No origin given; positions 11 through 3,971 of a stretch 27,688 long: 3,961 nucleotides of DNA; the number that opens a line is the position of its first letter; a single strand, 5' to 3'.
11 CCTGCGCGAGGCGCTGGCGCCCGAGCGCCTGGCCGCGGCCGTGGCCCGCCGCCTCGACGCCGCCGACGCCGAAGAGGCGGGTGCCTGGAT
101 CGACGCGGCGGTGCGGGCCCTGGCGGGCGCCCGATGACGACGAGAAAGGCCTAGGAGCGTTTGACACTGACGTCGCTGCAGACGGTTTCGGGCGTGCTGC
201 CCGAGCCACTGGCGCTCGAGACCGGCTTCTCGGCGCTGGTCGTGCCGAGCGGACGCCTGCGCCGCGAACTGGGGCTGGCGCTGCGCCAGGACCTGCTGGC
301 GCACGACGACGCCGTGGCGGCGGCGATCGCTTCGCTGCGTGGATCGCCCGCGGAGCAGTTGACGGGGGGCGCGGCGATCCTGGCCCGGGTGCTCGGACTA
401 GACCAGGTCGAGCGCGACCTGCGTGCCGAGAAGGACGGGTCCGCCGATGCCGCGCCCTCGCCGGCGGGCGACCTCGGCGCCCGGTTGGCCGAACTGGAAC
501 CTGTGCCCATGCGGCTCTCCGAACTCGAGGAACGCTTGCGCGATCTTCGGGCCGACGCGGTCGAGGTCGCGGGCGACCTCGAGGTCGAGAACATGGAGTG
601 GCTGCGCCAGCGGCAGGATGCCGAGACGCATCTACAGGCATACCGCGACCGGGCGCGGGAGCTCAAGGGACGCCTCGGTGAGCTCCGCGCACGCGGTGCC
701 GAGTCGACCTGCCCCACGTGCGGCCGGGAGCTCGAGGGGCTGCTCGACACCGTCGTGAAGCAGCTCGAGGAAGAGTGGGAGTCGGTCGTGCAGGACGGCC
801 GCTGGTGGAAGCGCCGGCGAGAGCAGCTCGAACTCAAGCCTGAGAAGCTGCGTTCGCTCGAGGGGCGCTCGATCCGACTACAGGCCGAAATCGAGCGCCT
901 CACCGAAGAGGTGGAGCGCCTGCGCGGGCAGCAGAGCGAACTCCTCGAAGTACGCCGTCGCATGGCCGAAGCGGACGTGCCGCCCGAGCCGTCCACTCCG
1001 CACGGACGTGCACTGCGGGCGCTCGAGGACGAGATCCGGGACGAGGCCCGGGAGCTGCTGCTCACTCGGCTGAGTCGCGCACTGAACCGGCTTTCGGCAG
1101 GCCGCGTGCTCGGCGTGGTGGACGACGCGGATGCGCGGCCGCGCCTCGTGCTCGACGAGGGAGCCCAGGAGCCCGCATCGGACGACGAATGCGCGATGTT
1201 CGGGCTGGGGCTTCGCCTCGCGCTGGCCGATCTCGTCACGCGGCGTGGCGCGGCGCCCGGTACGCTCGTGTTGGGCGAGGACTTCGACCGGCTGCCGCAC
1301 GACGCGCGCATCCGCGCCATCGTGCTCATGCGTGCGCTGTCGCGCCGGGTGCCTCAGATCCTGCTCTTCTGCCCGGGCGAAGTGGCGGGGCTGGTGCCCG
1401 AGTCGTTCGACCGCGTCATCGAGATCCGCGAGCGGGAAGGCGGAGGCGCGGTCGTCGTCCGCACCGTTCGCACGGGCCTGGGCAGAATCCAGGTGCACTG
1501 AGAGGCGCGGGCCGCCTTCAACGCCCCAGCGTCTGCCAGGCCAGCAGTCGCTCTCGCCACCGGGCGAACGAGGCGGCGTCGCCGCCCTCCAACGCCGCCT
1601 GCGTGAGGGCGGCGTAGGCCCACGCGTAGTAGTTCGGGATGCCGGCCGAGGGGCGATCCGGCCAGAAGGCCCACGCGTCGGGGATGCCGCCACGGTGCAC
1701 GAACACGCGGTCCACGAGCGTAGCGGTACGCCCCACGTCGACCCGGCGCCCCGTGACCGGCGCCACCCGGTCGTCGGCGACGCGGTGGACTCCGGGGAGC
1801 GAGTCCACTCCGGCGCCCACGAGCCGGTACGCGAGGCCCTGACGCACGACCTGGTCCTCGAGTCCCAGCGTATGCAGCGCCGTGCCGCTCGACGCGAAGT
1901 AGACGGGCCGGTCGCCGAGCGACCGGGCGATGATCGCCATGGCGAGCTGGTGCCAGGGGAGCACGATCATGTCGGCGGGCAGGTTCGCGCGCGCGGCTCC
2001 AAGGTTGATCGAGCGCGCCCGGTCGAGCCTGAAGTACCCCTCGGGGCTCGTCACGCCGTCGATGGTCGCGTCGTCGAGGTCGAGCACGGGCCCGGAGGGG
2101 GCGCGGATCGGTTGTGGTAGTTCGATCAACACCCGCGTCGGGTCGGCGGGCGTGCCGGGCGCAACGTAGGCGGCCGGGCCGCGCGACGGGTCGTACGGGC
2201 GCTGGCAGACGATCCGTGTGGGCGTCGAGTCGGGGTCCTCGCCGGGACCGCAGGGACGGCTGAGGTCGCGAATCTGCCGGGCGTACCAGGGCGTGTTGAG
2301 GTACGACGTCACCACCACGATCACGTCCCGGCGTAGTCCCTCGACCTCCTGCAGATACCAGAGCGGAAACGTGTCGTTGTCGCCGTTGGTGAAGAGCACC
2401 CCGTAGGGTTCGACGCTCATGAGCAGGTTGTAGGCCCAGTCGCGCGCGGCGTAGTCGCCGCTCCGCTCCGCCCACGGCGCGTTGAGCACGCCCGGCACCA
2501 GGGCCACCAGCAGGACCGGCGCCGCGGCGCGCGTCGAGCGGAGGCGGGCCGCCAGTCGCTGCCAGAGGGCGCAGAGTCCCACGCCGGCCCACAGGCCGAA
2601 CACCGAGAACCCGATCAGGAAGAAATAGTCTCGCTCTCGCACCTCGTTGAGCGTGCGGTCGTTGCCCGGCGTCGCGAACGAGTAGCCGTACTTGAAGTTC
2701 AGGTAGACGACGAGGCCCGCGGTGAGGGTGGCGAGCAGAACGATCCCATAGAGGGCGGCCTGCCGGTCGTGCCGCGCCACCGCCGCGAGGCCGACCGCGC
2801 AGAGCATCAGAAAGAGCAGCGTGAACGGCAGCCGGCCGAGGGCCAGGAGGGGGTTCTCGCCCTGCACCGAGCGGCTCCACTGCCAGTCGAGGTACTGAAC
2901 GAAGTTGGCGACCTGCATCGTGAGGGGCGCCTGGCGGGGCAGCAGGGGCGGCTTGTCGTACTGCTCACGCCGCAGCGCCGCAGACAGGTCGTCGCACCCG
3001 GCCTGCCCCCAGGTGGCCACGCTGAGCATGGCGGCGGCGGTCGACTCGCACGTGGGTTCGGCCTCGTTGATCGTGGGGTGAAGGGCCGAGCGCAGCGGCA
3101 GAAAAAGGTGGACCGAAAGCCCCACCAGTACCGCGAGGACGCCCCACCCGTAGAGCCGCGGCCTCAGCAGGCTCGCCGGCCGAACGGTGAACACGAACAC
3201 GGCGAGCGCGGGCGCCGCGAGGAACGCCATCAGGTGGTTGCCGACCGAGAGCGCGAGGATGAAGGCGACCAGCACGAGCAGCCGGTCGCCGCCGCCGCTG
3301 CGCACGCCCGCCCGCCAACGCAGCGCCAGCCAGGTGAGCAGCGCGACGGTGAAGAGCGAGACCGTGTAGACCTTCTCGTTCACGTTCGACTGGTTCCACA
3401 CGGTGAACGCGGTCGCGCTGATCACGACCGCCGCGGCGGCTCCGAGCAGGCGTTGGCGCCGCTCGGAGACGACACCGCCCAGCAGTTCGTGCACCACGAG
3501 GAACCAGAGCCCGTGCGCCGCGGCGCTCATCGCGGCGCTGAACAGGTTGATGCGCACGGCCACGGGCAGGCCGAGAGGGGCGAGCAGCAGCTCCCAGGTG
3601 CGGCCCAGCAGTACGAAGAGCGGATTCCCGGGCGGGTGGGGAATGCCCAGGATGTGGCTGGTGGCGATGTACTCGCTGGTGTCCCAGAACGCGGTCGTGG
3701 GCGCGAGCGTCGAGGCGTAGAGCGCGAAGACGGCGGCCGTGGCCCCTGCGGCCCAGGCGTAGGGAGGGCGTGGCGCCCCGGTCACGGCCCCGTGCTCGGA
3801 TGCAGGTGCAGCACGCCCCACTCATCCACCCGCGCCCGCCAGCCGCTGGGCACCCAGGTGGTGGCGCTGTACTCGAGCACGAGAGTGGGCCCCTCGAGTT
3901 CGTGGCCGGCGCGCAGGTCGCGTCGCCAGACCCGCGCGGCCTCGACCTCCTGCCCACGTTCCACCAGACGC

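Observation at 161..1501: ATPase-dead SbcC/Rad50 paralogue that keeps its zinc hook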

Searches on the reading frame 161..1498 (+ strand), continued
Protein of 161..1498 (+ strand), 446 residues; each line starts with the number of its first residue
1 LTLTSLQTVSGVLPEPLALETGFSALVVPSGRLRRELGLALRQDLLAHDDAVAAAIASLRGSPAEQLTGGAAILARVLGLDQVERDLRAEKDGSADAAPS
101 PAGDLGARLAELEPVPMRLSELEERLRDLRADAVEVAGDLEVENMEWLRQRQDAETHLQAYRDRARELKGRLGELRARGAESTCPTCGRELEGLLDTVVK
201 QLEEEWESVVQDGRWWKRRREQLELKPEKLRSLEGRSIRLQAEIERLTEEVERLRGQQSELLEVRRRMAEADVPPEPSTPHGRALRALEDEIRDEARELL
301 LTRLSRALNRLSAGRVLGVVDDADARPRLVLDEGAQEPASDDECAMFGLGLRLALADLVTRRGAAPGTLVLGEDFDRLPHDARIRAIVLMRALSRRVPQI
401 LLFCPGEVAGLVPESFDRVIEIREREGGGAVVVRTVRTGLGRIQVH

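Call 40: search_protein_families(library=ncbifam, proteins=[P0129, P0137, P0144, P0162, P0169, P0186, P0194, P0217, P0258, P0130], max_evalue=0.0001)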
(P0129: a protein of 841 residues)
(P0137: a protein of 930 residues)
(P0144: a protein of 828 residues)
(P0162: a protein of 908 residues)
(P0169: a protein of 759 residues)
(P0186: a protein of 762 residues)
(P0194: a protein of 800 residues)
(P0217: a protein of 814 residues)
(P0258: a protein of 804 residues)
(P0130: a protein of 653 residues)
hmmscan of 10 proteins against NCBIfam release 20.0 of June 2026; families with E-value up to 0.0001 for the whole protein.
P0129 (841 aa): 6 families
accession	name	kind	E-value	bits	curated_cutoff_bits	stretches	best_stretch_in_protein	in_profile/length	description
NF041031.1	Mre11_Sulfo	equivalog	8.9e-14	51.5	500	1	4-287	3-290/374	DNA double-strand break repair protein Mre11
NF008206.2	PRK10966.1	equivalog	9.6e-11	41.4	450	1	180-266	221-304/380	exonuclease subunit SbcD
TIGR00619.1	sbcd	subfamily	1e-10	41.8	77.65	1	3-96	3-89/252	exonuclease subunit SbcD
NF041029.1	Mre11_Pyroc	equivalog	3.1e-10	39.5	600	1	1-95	1-88/438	DNA double-strand break repair protein Mre11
NF041753.2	sbcd_Staph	equivalog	4.2e-08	32.4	480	1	1-96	1-89/375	exonuclease subunit SbcD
NF041030.1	Mre11_Halo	equivalog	1.6e-06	27.5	550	1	3-121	4-109/361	DNA double-strand break repair protein Mre11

P0137 (930 aa): 7 families
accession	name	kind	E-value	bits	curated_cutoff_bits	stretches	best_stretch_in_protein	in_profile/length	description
NF041031.1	Mre11_Sulfo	equivalog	5.3e-10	39.1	500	1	3-97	2-89/374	DNA double-strand break repair protein Mre11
TIGR00619.1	sbcd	subfamily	7e-10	39.1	77.65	1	5-95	5-88/252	exonuclease subunit SbcD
NF041029.1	Mre11_Pyroc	equivalog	3.7e-08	32.6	600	1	3-69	3-64/438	DNA double-strand break repair protein Mre11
NF041034.1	Rad50_Sulf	equivalog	1.5e-06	26.4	1000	0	569-715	362-507/872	DNA double-strand break repair ATPase Rad50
NF002572.0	PRK02224.1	equivalog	7.4e-06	24.5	1087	1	550-731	368-553/888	DNA double-strand break repair ATPase Rad50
NF045487.1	ASRP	equivalog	1.6e-05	23.7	300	1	546-728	219-396/593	archaea-specific SMC-related protein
TIGR04123.1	P_estr_lig_assc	hypoth_equivalog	6.8e-05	22.4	150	0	6-94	26-110/207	ligase-associated DNA damage response endonuclease PdeM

P0144 (828 aa): 6 families
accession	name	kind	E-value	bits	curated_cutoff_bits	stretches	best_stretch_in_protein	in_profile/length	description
NF041029.1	Mre11_Pyroc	equivalog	1.1e-09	37.7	600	1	1-68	1-63/438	DNA double-strand break repair protein Mre11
TIGR00619.1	sbcd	subfamily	1.6e-08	34.6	77.65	1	4-90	4-83/252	exonuclease subunit SbcD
NF041031.1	Mre11_Sulfo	equivalog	1.6e-06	27.6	500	1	3-101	2-92/374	DNA double-strand break repair protein Mre11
NF002572.0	PRK02224.1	equivalog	2.9e-05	22.6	1087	1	452-626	359-540/888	DNA double-strand break repair ATPase Rad50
NF041035.1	Rad50_Halo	equivalog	9.7e-05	20.9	1000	0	453-628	360-542/883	DNA double-strand break repair ATPase Rad50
NF041030.1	Mre11_Halo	equivalog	9.8e-05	21.7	550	0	4-87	5-83/361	DNA double-strand break repair protein Mre11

P0162 (908 aa): 2 families
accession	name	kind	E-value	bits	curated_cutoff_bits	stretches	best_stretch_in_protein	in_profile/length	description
TIGR00619.1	sbcd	subfamily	3.3e-09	36.9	77.65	1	3-93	3-86/252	exonuclease subunit SbcD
NF003034.1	PRK03918.1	equivalog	2.7e-05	22.4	700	0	547-714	365-529/878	DNA double-strand break repair ATPase Rad50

P0169 (759 aa): 3 families
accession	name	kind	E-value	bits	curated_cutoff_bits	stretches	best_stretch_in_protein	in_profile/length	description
NF041031.1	Mre11_Sulfo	equivalog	5.1e-09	35.9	500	1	2-95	2-88/374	DNA double-strand break repair protein Mre11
TIGR00619.1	sbcd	subfamily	1.1e-08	35.2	77.65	1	4-93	5-87/252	exonuclease subunit SbcD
NF041029.1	Mre11_Pyroc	equivalog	4.3e-05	22.5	600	1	2-70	3-66/438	DNA double-strand break repair protein Mre11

P0186 (762 aa): 3 families
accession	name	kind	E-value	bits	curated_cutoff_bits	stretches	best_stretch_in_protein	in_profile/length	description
NF041031.1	Mre11_Sulfo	equivalog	1.9e-08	34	500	1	3-118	2-110/374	DNA double-strand break repair protein Mre11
NF041029.1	Mre11_Pyroc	equivalog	2e-06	26.9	600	1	1-93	1-86/438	DNA double-strand break repair protein Mre11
TIGR00619.1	sbcd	subfamily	1.3e-05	25.2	77.65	1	1-136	1-129/252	exonuclease subunit SbcD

P0194 (800 aa): 6 families
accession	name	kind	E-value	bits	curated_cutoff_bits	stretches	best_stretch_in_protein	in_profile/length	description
TIGR00619.1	sbcd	subfamily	8.2e-11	42.2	77.65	1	1-96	1-89/252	exonuclease subunit SbcD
NF041031.1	Mre11_Sulfo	equivalog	3.2e-09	36.5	500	1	3-100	2-92/374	DNA double-strand break repair protein Mre11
NF041029.1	Mre11_Pyroc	equivalog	1.7e-07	30.4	600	1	1-93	1-86/438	DNA double-strand break repair protein Mre11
NF008206.2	PRK10966.1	equivalog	4.3e-07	29.4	450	1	1-94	1-86/380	exonuclease subunit SbcD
NF002572.0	PRK02224.1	equivalog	8e-05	21.1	1087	0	477-603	401-531/888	DNA double-strand break repair ATPase Rad50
NF041030.1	Mre11_Halo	equivalog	9.4e-05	21.7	550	0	2-97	3-91/361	DNA double-strand break repair protein Mre11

P0217 (814 aa): 31 families (the best 25 are shown)
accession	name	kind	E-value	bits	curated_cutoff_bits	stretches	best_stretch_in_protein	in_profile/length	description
NF003034.1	PRK03918.1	equivalog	5.1e-54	183.6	700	2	1-363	1-356/878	DNA double-strand break repair ATPase Rad50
NF002244.0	PRK01156.1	equivalog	2.7e-37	128.3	847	2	3-308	3-294/895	DNA double-strand break repair ATPase Rad50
NF002572.0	PRK02224.1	equivalog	4e-32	111.5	1087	2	1-158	1-161/888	DNA double-strand break repair ATPase Rad50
TIGR00618.1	sbcc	subfamily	2.5e-30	105.2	478.5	2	1-91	1-96/1043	exonuclease subunit SbcC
NF041035.1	Rad50_Halo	equivalog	6.2e-29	101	1000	2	1-163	1-166/883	DNA double-strand break repair ATPase Rad50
NF041034.1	Rad50_Sulf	equivalog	2.1e-20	72.2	1000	1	1-92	1-88/872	DNA double-strand break repair ATPase Rad50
NF041752.4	sbcc_Bac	equivalog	2e-16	59.1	1420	1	667-786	992-1115/1130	exonuclease subunit SbcC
TIGR00611.2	recf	equivalog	3.8e-16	59.2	172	2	5-85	3-82/339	DNA replication/repair protein RecF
TIGR02168.1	SMC_prok_B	equivalog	4.5e-16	57.8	567.35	1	15-46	15-46/1181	chromosome segregation protein SMC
NF045780.1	TrlF_fam_ATP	equivalog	9.9e-16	57.6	350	1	17-394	303-682/944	TrlF family AAA-like ATPase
NF045487.1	ASRP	equivalog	3e-15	55.8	300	1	16-285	7-250/593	archaea-specific SMC-related protein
NF010680.0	PRK14079.1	equivalog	2e-11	43.5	386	1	1-102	1-100/349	recombination protein F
NF010068.0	PRK13548.1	equivalog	5.2e-10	38.8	261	0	24-45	31-53/261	heme ABC transporter ATP-binding protein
TIGR02169.1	SMC_prok_A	equivalog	1.8e-09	35.9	729.4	1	6-55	5-54/1165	chromosome segregation protein SMC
NF041751.2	sbcc_Staph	equivalog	4.1e-09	35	920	0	1-89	1-94/1007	exonuclease subunit SbcC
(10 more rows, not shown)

P0258 (804 aa): 35 families (the best 25 are shown)
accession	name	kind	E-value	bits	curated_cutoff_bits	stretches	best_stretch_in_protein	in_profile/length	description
NF003034.1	PRK03918.1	equivalog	4.9e-53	180.3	700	2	444-782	523-867/878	DNA double-strand break repair ATPase Rad50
NF002244.0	PRK01156.1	equivalog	2e-41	142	847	3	3-168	3-173/895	DNA double-strand break repair ATPase Rad50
NF041034.1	Rad50_Sulf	equivalog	7.5e-35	120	1000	3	2-134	2-134/872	DNA double-strand break repair ATPase Rad50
NF002572.0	PRK02224.1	equivalog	3.8e-30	104.9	1087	2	3-141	3-146/888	DNA double-strand break repair ATPase Rad50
TIGR00618.1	sbcc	subfamily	7.6e-29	100.3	478.5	2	696-779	946-1031/1043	exonuclease subunit SbcC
NF041035.1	Rad50_Halo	equivalog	1e-27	96.9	1000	2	3-139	3-144/883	DNA double-strand break repair ATPase Rad50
TIGR00611.2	recf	equivalog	1.2e-19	70.7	172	2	4-79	2-74/339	DNA replication/repair protein RecF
NF045487.1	ASRP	equivalog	1.1e-17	63.9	300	1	16-570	7-472/593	archaea-specific SMC-related protein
TIGR02168.1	SMC_prok_B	equivalog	3e-16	58.4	567.35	1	15-47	15-47/1181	chromosome segregation protein SMC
NF045780.1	TrlF_fam_ATP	equivalog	8e-16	57.9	350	1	16-388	302-697/944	TrlF family AAA-like ATPase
NF041752.4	sbcc_Bac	equivalog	8.8e-15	53.7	1420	1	665-777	993-1109/1130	exonuclease subunit SbcC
NF010680.0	PRK14079.1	equivalog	5.6e-13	48.6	386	2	2-49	2-49/349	recombination protein F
TIGR02169.1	SMC_prok_A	equivalog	4.2e-11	41.3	729.4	1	4-57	3-56/1165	chromosome segregation protein SMC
NF010068.0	PRK13548.1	equivalog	1.3e-10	40.8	261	0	699-768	137-202/261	heme ABC transporter ATP-binding protein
NF040873.1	AztA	equivalog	1.9e-10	40.6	220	0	25-55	20-50/191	zinc ABC transporter ATP-binding protein AztA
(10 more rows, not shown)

P0130 (653 aa): 0 families

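Call 53: find_encoding_contigs(protein=P0019, flank=2500, max_places=1)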
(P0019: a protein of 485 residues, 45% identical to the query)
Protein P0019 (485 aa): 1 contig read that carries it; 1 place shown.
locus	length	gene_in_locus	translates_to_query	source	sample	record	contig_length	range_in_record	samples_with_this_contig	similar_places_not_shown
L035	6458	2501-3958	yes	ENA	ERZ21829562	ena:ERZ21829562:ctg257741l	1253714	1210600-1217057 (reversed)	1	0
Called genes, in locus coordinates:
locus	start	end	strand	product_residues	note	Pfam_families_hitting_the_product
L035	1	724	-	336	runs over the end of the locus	-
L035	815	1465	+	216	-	-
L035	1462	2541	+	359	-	PF00149:Metallophos (weak)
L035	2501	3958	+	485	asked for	-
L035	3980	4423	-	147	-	PF20136:DUF6526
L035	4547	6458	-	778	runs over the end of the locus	PF11028:TMEM260_N, PF28495:TMEM260_2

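Call 54: find_encoding_contigs(protein=P0031, flank=2500, max_places=1)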
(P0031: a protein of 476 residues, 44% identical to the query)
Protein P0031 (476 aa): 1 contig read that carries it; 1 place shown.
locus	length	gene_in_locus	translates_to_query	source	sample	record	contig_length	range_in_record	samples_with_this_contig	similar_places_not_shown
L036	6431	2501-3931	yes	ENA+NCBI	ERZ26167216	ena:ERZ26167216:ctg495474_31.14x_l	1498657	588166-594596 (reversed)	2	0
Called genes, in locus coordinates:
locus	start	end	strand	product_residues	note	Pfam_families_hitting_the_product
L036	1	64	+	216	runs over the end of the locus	-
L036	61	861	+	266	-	PF00149:Metallophos (weak)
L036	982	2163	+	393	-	PF00872:Transposase_mut, PF10551:MULE (weak)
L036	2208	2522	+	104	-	-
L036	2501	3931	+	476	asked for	-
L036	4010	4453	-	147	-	PF20136:DUF6526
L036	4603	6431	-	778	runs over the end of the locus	PF11028:TMEM260_N, PF28495:TMEM260_2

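Call 55: find_encoding_contigs(protein=P0035, flank=2500, max_places=1)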
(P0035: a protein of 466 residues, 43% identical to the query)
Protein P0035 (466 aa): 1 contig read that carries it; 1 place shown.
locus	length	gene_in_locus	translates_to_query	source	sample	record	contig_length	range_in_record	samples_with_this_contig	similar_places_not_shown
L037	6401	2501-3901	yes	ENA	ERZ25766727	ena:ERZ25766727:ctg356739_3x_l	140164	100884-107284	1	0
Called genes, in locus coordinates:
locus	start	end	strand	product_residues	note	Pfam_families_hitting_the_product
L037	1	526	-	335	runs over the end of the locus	-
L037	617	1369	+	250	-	-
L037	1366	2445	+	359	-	PF00149:Metallophos (weak)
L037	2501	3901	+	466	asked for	-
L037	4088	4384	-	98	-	PF20136:DUF6526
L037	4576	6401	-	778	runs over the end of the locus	PF11028:TMEM260_N, PF28495:TMEM260_2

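Call 56: find_encoding_contigs(protein=P0051, flank=2500, max_places=1)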
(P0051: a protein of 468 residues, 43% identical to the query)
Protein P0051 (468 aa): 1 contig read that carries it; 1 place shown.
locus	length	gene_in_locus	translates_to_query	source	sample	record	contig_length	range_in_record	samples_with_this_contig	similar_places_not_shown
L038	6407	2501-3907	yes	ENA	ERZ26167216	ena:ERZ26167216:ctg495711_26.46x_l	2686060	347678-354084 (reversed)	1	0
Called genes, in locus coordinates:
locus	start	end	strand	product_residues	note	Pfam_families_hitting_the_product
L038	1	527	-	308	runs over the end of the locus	-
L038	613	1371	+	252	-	-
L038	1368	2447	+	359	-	PF00149:Metallophos (weak)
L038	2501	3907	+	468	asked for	-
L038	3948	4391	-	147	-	PF20136:DUF6526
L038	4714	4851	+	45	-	-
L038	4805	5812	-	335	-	PF00665:rve, PF13683:rve_3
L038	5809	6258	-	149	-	PF01527:HTH_Tnp_1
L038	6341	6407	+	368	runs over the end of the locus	PF01436:NHL (faint)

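Call 57: find_encoding_contigs(protein=P0004, flank=2500, max_places=1)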
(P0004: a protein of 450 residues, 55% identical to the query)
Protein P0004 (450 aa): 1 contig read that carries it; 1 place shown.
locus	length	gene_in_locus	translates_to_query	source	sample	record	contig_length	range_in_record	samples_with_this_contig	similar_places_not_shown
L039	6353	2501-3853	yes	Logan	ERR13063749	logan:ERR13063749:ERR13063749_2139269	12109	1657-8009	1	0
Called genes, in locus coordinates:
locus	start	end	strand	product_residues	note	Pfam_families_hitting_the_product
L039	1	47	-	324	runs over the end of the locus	-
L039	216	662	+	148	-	PF01613:Flavin_Reduct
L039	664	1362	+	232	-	-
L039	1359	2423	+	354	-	PF00149:Metallophos (weak)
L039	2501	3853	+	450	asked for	-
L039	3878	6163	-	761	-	PF11028:TMEM260_N, PF28495:TMEM260_2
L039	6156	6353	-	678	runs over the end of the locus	PF05378:Hydant_A_N, PF01968:Hydantoinase_A, PF19278:Hydant_A_C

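Call 63: search_protein_families(library=padloc, proteins=[window:161-1498:+, P0129], max_evalue=0.01)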
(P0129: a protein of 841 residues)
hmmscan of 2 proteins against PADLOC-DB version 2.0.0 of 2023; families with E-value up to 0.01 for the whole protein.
window:161-1498:+ (446 aa): 7 families
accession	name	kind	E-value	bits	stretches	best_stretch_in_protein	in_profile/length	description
PDLC03859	LmuB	-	7.9e-09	33.2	1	105-294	269-415/611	-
PDLC03861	LmuB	-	1.4e-07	27.9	1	119-258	640-781/1213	-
PDLC03863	LmuB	-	9.5e-06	22.6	1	109-272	247-406/610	-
PDLC00551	JetC2|JetC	-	0.0011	14.8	1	125-270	786-932/1365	DUF3584 domain; MukB-like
PDLC01664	Cas12c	-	0.0012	14.7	1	108-313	331-540/1163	Cas12c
PDLC02747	PbeC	-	0.0022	14.9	1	117-261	280-421/632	PbeC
PDLC02725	PbeC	-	0.004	13.8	1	145-270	307-428/646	PbeC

P0129 (841 aa): 1 family
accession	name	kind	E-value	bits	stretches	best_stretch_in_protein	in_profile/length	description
PDLC00551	JetC2|JetC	-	0.0017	14.3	1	503-651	782-929/1365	DUF3584 domain; MukB-like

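Call 69: find_related_loci(query=A1, collection=genome_contigs, flank=2500)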
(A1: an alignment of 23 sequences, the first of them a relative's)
Query A1 (446 aa) in genome_contigs; peptide patterns used: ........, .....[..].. (x = any residue, [..] = any of these).
306 stretches matched a pattern; 202 encode a relative of the query (tblastn E <= 1e-3); the best 80 are kept; 80 distinct loci.
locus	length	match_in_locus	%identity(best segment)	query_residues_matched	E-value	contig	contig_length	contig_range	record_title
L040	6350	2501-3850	56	1-446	1e-138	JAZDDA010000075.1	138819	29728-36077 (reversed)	MAG: Gemmatimonadota bacterium isolate LQ108M_Bin_25 LQ108M_Bin_25_scaffold_76, whole genome shotgun sequence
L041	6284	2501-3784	46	17-446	1e-97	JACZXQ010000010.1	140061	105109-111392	MAG: Gemmatimonadetes bacterium isolate B23T3L8 B23T3L8_NODE14, whole genome shotgun sequence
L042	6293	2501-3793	46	17-446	3e-96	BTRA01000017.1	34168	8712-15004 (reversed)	MAG: Gemmatimonadota bacterium BMS9Abin29 DNA, NODE_244_length_34168, whole genome shotgun sequence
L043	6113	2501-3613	49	73-446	4e-96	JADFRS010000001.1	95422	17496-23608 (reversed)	MAG: Gemmatimonadetes bacterium isolate B89T1B8 B89T1B8_NODE255, whole genome shotgun sequence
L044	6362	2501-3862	45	14-446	8e-93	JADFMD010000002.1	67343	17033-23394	MAG: Gemmatimonadetes bacterium isolate B56T3L14 B56T3L14_NODE128, whole genome shotgun sequence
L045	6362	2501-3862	43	16-446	2e-90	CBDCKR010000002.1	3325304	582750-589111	MAG: Longimicrobiales bacterium isolate af6c6d4b-e256-4c31-a591-4ccaaeaa1e4e genome assembly, contig: contig_2, whole ge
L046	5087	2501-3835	43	22-446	2e-90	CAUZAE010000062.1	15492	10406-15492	MAG: Gemmatimonadales bacterium UBA6960 isolate CB11b_AW.93 genome assembly, contig: Ga0310124_10001641, whole genome sh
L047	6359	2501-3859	44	14-446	2e-92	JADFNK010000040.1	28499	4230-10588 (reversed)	MAG: Gemmatimonadetes bacterium isolate B62T3L11 B62T3L11_NODE1193, whole genome shotgun sequence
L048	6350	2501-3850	43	22-446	6e-88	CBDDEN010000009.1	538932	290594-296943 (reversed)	MAG: Longimicrobiales bacterium isolate 39b69aeb-8238-4d97-8a7e-e217078665d9 genome assembly, contig: contig_9, whole ge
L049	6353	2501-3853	43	19-446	1e-87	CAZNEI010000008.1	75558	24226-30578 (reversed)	MAG TPA_asm: uncultured Gemmatimonadaceae bacterium isolate SRP109090_co2_245 genome assembly, contig: NODE_371_length_7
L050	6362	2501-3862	44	14-446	2e-86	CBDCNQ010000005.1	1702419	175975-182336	MAG: Longimicrobiales bacterium isolate d8bee37e-1321-4159-a081-4b2882c6cdfe genome assembly, contig: contig_5, whole ge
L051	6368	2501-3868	43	14-446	2e-86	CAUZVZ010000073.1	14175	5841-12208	MAG: Gemmatimonadales bacterium UBA6960 isolate CB11b_AW.113 genome assembly, contig: Ga0310124_10001988, whole genome s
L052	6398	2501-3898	43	3-446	2e-84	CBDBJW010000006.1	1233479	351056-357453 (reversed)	MAG: Longimicrobiales bacterium isolate 57323707-b78b-48dd-9f05-8cd68fe8b88b genome assembly, contig: contig_6, whole ge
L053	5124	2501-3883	43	14-446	1e-83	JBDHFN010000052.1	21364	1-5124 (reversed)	MAG: Gemmatimonadota bacterium isolate M8-58_Bin_228 M8-58_Bin_228_scaffold_9427, whole genome shotgun sequence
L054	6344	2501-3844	46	22-446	5e-83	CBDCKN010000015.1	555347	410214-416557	MAG: Longimicrobiales bacterium isolate 8988e26c-2f7f-48e4-b527-ea419dca846d genome assembly, contig: contig_15, whole g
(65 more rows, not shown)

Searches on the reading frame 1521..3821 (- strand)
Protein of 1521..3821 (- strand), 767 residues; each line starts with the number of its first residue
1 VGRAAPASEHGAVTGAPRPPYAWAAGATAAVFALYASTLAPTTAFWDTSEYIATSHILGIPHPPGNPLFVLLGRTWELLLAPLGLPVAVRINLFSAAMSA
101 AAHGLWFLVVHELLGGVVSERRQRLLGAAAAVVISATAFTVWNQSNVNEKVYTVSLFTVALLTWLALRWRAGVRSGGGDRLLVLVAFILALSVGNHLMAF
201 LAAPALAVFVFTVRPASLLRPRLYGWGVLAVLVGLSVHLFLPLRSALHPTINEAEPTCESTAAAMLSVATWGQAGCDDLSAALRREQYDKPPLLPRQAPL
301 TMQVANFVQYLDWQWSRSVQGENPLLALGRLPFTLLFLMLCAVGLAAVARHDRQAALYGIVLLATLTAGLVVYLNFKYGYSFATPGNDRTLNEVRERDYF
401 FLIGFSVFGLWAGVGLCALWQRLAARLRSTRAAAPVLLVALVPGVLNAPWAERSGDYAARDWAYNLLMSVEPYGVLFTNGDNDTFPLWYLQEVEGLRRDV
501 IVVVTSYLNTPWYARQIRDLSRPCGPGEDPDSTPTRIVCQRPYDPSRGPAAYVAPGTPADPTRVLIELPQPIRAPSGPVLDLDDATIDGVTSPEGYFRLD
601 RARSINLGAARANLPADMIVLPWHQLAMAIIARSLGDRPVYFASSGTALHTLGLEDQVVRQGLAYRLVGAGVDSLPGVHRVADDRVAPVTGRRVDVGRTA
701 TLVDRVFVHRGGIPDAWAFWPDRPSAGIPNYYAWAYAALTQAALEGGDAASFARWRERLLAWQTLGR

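Call 85: search_protein_families(library=pfam, proteins=[window:1521-3821:-], max_evalue=0.00001)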
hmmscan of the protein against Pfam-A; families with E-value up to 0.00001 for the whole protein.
window:1521-3821:- (767 aa): 1 family
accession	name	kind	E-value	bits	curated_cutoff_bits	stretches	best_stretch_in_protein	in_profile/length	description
PF11028.14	TMEM260-like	-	2.9e-41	141.7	24.2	1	47-213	1-173/179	Protein O-mannosyl-transferase TMEM260-like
